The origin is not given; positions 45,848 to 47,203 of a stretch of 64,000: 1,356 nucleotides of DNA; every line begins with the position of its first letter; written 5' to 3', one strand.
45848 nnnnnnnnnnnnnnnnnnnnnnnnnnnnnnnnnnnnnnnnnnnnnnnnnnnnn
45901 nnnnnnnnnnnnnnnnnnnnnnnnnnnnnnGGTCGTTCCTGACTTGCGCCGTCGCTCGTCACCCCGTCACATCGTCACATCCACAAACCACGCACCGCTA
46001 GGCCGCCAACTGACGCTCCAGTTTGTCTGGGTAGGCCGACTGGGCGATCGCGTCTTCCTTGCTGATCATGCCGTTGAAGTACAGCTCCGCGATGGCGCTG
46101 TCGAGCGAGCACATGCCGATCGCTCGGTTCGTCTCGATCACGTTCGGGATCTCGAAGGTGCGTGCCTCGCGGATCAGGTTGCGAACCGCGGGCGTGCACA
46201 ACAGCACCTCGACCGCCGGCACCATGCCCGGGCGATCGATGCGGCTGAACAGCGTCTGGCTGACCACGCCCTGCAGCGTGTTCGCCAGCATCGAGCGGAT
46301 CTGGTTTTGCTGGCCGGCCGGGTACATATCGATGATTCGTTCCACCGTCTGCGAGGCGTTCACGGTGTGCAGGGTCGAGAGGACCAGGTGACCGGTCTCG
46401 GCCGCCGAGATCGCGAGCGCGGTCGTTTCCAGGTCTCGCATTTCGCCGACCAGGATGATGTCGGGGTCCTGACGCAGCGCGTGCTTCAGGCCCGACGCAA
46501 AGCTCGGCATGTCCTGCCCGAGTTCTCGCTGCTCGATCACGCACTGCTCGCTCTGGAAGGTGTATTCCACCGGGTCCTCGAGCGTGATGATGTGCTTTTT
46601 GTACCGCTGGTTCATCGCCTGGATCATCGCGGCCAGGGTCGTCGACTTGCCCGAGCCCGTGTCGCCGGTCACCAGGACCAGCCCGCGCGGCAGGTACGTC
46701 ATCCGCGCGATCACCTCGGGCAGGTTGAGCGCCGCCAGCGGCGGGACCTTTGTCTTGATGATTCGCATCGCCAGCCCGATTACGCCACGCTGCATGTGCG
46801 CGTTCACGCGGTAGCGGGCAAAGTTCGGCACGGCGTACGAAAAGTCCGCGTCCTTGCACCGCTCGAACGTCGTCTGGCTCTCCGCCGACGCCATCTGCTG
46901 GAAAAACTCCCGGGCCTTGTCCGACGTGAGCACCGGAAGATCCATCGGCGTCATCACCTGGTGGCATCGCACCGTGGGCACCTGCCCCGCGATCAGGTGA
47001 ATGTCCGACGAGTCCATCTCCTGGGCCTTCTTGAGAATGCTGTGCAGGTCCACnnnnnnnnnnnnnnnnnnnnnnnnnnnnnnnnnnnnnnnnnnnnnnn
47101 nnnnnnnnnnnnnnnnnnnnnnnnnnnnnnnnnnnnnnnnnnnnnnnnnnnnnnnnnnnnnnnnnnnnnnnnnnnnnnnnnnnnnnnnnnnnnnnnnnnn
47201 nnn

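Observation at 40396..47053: Pseudopilus operon whose only motor is a PilT-type ATPase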

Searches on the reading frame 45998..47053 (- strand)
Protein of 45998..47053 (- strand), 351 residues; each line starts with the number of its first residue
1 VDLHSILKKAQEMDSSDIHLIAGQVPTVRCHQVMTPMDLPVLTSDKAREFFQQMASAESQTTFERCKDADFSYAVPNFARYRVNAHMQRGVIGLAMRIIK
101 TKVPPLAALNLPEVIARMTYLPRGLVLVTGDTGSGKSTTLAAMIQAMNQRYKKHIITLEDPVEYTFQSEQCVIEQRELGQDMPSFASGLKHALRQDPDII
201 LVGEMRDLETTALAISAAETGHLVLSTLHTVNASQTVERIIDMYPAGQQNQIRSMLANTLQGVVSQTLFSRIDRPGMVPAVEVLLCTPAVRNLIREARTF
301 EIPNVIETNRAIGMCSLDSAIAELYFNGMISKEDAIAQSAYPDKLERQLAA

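Call 4: search_protein_families(library=pfam, proteins=[window:45998-47053:-], max_evalue=0.01)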
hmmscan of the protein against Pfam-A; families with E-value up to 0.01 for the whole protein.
window:45998-47053:- (351 aa): 12 families
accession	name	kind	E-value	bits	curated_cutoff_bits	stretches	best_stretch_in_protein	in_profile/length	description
PF00437.27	T2SSE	-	9.6e-47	159.8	24.9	1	114-272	133-281/370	Type II/IV secretion system protein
PF13555.12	AAA_29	-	5.8e-05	23.2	27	1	121-147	20-46/61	P-loop containing region of AAA domain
PF25199.1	nSTAND_NTPase5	-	0.00013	22.3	34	1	123-169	41-89/145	Novel STAND NTPase 5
PF13191.12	AAA_16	-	0.00018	22.5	32.6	1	124-161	25-59/167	AAA ATPase domain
PF13401.12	AAA_22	-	0.00026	21.7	27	1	123-164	5-45/130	AAA domain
PF01580.24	FtsK_SpoIIIE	-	0.00031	20.7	24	1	126-152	42-68/221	FtsK/SpoIIIE family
PF13476.12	AAA_23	-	0.0008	20.5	27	1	122-150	18-46/201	AAA domain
PF13245.12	AAA_19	-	0.0022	18.6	25.1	1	119-153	7-41/134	AAA domain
PF01935.23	DUF87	-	0.0026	18.3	23.2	1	127-156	27-56/220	Helicase HerA, central domain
PF21445.3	ADDB_N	-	0.0071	16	26.6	0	128-179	2-54/290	ADDB, N-terminal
PF12775.13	AAA_7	-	0.0079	16.2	25.8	0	125-158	35-69/181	P-loop containing dynein motor region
PF13604.12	AAA_30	-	0.0086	16.3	27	0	115-155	10-49/191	AAA domain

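Call 5: search_protein_families(library=ncbifam, proteins=[window:45998-47053:-], max_evalue=0.01)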
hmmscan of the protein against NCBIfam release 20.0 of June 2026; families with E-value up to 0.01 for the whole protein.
window:45998-47053:- (351 aa): 17 families
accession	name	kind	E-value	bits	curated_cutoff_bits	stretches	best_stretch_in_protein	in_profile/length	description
TIGR01420.1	pilT_fam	subfamily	3.5e-130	434.2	319.1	1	3-342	2-341/343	PilT/PilU family type 4a pilus ATPase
TIGR02525.1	plasmid_TraJ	equivalog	1.4e-46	159.2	368.3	1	87-337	113-365/372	plasmid transfer ATPase TraJ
TIGR02533.1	type_II_gspE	equivalog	1.4e-43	149.3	630.25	1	116-272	236-382/486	type II secretion system ATPase GspE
TIGR02538.1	type_IV_pilB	equivalog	8.4e-41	140.2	675.65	1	121-243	314-432/564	type IV-A pilus assembly ATPase PilB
NF041000.1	ATPase_ComGA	equivalog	4.7e-40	137.3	300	1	5-269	2-265/267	competence type IV pilus ATPase ComGA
TIGR02524.1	dot_icm_DotB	equivalog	3e-38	132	463.3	1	4-302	7-317/358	Dot/Icm type IV secretion system ATPase DotB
NF007755.0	PRK10436.1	equivalog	2.9e-36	125.2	617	1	117-271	213-357/465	type II secretion system protein GspE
NF053534.1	T4PilAsmATPsTfpB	equivalog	3.4e-34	118.2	850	1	117-269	330-472/584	type IV pilus assembly ATPase TfpB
NF058587.1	archaellum_moto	equivalog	1e-17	64.1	550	1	126-240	278-393/527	archaellum flagellar ATPase motor FlaI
TIGR02788.1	VirB11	equivalog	9.6e-17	61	249.95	1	125-259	146-287/308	P-type DNA transfer ATPase VirB11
TIGR02782.1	TrbB_P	equivalog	1.9e-16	60.2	304.55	1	125-264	138-276/303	P-type conjugative transfer ATPase TrbB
NF010469.0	PRK13894.1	subfamily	1.1e-13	51.2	508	1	126-243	152-267/320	conjugal transfer ATPase TrbB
NF010407.0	PRK13833.1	subfamily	4.1e-12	46.2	499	1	123-265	144-284/323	conjugal transfer protein TrbB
TIGR03819.1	heli_sec_ATPase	hypoth_equivalog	2.4e-11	43.4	373.15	1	123-242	178-299/340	TadA family conjugal transfer-associated ATPase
NF010425.0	PRK13851.1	equivalog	4.1e-10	39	461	1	122-246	161-286/344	type IV secretion system protein VirB11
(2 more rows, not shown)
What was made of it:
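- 45998..47053 (-): PilT* : PilT-family hexameric ATPase, 351 aa. TIGR01420 434 bits against a cut-off of 319 (call 5).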

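Call 29: search_solved_structures(query=window:45998-47053:-, max_evalue=1e-10, show_alignments=3)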
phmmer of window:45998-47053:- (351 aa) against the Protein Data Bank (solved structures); distinct sequences matched with E-value up to 1e-10: 27.
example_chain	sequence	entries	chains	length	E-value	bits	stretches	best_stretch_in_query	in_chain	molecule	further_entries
3jvu_A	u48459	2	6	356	3.9e-90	305.7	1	1-344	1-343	Twitching mobility protein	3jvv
5fl3_A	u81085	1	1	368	1.2e-88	300.8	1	5-344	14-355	PILI RETRACTION PROTEIN PILT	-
2gsz_A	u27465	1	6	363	1.5e-86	293.9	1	5-349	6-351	twitching motility protein PilT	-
2ewv_A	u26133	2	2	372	1.6e-86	293.8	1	5-349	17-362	twitching motility protein PilT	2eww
5zfq_A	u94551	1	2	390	2.1e-85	290.1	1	2-350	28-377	Twitching motility pilus retraction protein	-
6ojx_A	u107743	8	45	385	1.8e-83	283.8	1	2-349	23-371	Twitching motility pilus retraction ATPase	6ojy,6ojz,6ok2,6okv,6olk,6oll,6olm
9n32_A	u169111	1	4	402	1.5e-72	247.9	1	2-340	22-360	PilU protein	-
2eyu_A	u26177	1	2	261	4.1e-68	233.3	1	102-349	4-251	twitching motility protein PilT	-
10my_A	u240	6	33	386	3.9e-64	220.3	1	51-339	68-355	PilT/PilU family type 4a pilus ATPase | Twitching motility protein PilT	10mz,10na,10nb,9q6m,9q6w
6geb_A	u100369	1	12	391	1.8e-35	126.1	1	6-304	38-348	DotB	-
1p9r_A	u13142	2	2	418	6.5e-30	107.9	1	116-266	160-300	General secretion pathway protein E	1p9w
4kss_A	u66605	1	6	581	1.1e-29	107.1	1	116-244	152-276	Type II secretion system protein E, hemolysin-coregulated protein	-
4ksr_A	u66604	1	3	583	1.2e-29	107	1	116-244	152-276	Type II secretion system protein E, Hemolysin-coregulated protein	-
4pht_A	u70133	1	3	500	1.9e-29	106.3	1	119-266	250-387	General secretory pathway protein E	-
5zfr_A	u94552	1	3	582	2.4e-28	102.7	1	119-243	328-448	Type IV pilus biogenesis ATPase PilB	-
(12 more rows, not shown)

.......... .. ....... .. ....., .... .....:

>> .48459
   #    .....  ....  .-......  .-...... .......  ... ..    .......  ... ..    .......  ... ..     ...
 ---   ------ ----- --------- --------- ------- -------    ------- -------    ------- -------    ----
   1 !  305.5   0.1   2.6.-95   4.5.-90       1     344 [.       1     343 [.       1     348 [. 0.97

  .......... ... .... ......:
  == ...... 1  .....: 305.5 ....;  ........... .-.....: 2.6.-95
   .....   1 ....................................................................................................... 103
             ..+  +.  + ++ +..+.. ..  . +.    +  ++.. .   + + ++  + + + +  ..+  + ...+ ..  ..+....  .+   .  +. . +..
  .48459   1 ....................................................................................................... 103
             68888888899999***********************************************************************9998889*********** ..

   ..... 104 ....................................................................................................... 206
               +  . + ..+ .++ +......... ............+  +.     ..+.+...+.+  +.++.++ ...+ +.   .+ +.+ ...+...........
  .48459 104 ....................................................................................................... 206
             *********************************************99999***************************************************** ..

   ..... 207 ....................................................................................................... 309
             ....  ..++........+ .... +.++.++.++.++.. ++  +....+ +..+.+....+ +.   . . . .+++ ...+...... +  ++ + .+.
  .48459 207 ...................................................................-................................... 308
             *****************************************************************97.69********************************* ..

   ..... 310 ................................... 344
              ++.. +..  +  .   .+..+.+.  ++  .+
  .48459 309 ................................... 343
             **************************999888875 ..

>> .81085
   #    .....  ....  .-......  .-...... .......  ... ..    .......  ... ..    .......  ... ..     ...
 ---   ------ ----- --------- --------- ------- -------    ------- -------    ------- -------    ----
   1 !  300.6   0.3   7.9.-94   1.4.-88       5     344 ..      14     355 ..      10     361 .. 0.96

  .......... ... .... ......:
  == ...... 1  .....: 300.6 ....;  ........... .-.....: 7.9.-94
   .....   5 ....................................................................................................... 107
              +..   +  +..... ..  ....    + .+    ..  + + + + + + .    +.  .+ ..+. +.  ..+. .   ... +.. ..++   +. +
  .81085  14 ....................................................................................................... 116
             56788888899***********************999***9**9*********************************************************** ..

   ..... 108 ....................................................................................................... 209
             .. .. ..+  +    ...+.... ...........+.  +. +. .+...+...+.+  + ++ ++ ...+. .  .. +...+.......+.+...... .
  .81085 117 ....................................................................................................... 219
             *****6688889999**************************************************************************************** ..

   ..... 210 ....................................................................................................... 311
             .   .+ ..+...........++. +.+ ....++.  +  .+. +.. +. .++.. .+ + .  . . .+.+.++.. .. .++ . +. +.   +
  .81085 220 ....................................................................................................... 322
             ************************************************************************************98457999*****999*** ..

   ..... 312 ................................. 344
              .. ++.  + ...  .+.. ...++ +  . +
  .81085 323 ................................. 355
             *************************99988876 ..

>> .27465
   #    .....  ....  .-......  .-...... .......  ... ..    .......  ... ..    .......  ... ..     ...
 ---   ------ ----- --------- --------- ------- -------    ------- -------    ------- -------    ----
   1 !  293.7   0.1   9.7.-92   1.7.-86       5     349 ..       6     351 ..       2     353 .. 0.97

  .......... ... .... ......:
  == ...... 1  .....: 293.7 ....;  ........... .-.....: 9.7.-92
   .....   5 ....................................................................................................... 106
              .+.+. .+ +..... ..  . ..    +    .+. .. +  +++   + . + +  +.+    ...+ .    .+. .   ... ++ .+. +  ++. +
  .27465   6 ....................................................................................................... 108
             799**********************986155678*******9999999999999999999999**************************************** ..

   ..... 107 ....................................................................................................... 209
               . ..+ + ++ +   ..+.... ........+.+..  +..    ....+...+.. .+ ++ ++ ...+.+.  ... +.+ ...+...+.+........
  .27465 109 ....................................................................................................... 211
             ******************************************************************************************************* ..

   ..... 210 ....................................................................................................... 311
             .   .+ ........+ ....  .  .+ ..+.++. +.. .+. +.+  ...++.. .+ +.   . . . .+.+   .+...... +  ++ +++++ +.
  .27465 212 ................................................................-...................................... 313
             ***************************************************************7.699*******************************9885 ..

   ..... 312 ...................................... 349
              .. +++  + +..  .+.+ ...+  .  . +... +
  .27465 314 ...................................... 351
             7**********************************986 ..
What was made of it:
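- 45998..47053 (-): Full-length match to solved PilT structures 3jvu, 5fl3 and 2gsz at 294-306 bits, against about 100-107 bits for PilB/GspE (call 29).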

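Call 33: find_homologous_proteins(query=window:45998-47053:-)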
Query window:45998-47053:- (351 aa): 8000 proteins with E <= 0.001 among 8000 candidates; the best 120 are listed.
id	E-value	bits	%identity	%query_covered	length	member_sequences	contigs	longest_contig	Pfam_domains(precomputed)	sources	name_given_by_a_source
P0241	2.3e-219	745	97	100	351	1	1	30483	PF00437.27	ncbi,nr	ncbi:MAG: PilT/PilU family type 4a pilus ATPase [Phycisphaerae bacterium]|nr:PilT/PilU family type 4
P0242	5.6e-218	740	96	100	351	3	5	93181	PF00437.27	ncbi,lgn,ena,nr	ncbi:MAG: type IV pilus twitching motility protein PilT [Phycisphaerales bacterium]|nr:type IV pilus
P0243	6.5e-218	740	96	100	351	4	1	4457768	PF00437.27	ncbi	ncbi:MAG: PilT/PilU family type 4a pilus ATPase [Phycisphaerales bacterium]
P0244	1.6e-217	739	96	100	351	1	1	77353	PF00437.27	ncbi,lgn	-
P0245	1.8e-217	739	96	100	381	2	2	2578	PF00437.27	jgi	jgi:twitching motility protein PilT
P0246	1.7e-195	667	87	100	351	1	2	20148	PF00437.27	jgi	jgi:twitching motility protein PilT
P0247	3.3e-195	666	85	100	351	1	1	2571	PF00437.27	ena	-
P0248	5.2e-194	662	85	100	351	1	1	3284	PF00437.27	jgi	jgi:twitching motility protein PilT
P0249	8.3e-194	661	85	100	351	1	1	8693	PF00437.27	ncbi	-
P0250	8.7e-194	661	85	100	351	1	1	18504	PF00437.27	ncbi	-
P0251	1.1e-193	661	87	100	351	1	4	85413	PF00437.27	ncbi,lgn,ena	-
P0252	2.2e-193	660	85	100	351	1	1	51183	PF00437.27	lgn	-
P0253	2.6e-193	659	86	100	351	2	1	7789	PF00437.27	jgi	jgi:twitching motility protein PilT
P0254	3.0e-193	659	85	100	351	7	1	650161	PF00437.27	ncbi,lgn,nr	ncbi:MAG: type IV pilus twitching motility protein PilT [Phycisphaeraceae bacterium]|nr:type IV pilu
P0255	3.0e-193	659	86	100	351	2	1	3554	PF00437.27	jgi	jgi:twitching motility protein PilT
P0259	6.2e-193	658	85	100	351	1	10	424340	PF00437.27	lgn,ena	-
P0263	2.4e-192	656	85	100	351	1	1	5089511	PF00437.27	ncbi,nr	ncbi:type IV pilus twitching motility protein PilT [Leptolyngbya sp. 15MV]|nr:type IV pilus twitchin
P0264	2.5e-192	656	85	100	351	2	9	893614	PF00437.27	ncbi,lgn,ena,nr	ncbi:MAG: type IV pilus twitching motility protein PilT [Phycisphaerales bacterium]|nr:type IV pilus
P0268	3.7e-192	656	85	100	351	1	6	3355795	PF00437.27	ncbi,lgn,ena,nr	ncbi:MAG: type IV pilus twitching motility protein PilT [Phycisphaerales bacterium]|nr:MAG: type IV 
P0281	3.1e-191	653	85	100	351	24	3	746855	PF00437.27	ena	-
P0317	1.9e-189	647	83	100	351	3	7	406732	PF00437.27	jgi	-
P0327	3.0e-189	646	83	100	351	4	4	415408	PF00437.27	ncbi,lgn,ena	-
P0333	6.3e-189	645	82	100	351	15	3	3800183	PF00437.27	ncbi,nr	ncbi:MAG: PilT/PilU family type 4a pilus ATPase [Phycisphaeraceae bacterium]|nr:PilT/PilU family typ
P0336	7.7e-189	645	84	100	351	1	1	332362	PF00437.27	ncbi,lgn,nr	ncbi:MAG: twitching motility protein PilT [Phycisphaerae bacterium]|nr:MAG: twitching motility prote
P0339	8.3e-189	645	83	100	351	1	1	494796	PF00437.27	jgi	jgi:twitching motility protein PilT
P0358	7.9e-188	641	84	100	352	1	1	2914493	PF00437.27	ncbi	ncbi:MAG: type IV pilus twitching motility protein PilT [Phycisphaerales bacterium]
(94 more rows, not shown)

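Call 62: find_encoding_contigs(protein=P0259, flank=2000, max_places=10)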
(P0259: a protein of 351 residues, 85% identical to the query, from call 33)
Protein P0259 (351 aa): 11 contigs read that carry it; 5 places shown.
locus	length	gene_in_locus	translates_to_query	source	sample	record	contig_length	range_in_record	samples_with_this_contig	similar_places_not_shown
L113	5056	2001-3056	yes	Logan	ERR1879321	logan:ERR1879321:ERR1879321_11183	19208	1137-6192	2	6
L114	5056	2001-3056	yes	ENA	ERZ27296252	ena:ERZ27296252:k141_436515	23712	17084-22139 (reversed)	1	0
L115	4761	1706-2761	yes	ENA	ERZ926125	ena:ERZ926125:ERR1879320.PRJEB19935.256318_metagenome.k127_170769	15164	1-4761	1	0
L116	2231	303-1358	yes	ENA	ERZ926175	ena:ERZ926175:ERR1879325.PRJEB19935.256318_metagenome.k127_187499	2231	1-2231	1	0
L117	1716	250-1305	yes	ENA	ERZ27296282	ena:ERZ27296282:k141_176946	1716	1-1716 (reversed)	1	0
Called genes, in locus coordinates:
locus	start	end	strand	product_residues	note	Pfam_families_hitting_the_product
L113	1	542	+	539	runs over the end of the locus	PF24251:DUF7453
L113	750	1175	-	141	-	PF02566:OsmC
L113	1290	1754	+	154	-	PF00075:RNase_H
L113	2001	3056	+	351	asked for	PF00437:T2SSE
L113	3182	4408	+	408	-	PF28597:T2SSF_N, PF00482:T2SSF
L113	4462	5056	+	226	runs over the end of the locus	-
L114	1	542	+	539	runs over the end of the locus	PF24251:DUF7453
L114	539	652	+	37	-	-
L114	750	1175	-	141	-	PF02566:OsmC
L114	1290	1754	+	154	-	PF00075:RNase_H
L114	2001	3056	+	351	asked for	PF00437:T2SSE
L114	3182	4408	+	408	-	PF28597:T2SSF_N, PF00482:T2SSF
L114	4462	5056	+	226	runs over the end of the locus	-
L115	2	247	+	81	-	?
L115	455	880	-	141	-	PF02566:OsmC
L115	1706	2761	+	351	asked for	PF00437:T2SSE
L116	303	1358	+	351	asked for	PF00437:T2SSE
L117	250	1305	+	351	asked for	PF00437:T2SSE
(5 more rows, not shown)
